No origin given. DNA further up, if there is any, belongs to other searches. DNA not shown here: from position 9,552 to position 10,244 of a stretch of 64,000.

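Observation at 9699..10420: Shared C-terminal extracytoplasmic module carried by both membrane-protein subfamilies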

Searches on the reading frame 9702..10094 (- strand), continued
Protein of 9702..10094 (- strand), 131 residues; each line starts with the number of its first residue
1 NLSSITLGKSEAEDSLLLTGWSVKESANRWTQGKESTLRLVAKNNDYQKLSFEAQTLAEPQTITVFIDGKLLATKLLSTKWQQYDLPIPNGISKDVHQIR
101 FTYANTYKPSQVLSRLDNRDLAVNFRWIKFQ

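Call 84: search_solved_structures(query=A5, max_evalue=10, show_alignments=2)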
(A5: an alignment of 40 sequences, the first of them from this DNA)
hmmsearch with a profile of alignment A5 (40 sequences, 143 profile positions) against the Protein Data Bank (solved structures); distinct sequences matched with E-value up to 10: 50.
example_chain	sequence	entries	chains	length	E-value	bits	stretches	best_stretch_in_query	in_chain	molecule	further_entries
1l6z_A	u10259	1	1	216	0.0026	20.8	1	30-115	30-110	biliary glycoprotein C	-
3r4d_A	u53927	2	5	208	0.0028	20.6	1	30-115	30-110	CEA-related cell adhesion molecule 1, isoform 1/2S | Carcinoembryonic antigen-related cell adhesion molecule 1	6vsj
2w3j_A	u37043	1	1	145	0.0075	19.3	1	14-113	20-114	CARBOHYDRATE BINDING MODULE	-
5f7u_A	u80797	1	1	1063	0.024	17.6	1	39-112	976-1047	Cycloalternan-forming enzyme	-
5i0d_A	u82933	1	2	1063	0.024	17.6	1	39-112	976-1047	Lmo2446 protein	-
5vst_A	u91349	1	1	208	0.026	17.5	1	63-117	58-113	Biliary glycoprotein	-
4kmq_A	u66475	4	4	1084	0.026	17.5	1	39-112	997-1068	Lmo2446 protein | Alpha-xylosidase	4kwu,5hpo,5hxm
2jdu_A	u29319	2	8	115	0.08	15.9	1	55-120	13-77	FUCOSE-BINDING LECTIN PA-IIL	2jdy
2jdp_A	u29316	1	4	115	0.14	15.2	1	55-120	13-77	FUCOSE-BINDING LECTIN PA-IIL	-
2jdm_A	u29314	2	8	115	0.15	15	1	55-120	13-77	FUCOSE-BINDING LECTIN PA-IIL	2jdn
5a6q_A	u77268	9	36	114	0.18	14.8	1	55-98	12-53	FUCOSE-BINDING LECTIN PA-IIL | LECB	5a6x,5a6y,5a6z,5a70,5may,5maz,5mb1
1uqx_A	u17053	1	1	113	0.19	14.7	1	55-123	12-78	LECTIN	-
2chh_A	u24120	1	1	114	0.19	14.7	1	55-123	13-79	PROTEIN RSC3288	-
1our_A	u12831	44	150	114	0.2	14.6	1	55-120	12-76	hypothetical protein LecB | PSEUDOMONAS AERUGINOSA LECTIN II | FUCOSE-BINDING LECTIN PA-IIL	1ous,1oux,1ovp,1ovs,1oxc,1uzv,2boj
8dhl_A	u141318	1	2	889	0.2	14.6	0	51-95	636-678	Glycosyl hydrolase family 2, sugar binding domain protein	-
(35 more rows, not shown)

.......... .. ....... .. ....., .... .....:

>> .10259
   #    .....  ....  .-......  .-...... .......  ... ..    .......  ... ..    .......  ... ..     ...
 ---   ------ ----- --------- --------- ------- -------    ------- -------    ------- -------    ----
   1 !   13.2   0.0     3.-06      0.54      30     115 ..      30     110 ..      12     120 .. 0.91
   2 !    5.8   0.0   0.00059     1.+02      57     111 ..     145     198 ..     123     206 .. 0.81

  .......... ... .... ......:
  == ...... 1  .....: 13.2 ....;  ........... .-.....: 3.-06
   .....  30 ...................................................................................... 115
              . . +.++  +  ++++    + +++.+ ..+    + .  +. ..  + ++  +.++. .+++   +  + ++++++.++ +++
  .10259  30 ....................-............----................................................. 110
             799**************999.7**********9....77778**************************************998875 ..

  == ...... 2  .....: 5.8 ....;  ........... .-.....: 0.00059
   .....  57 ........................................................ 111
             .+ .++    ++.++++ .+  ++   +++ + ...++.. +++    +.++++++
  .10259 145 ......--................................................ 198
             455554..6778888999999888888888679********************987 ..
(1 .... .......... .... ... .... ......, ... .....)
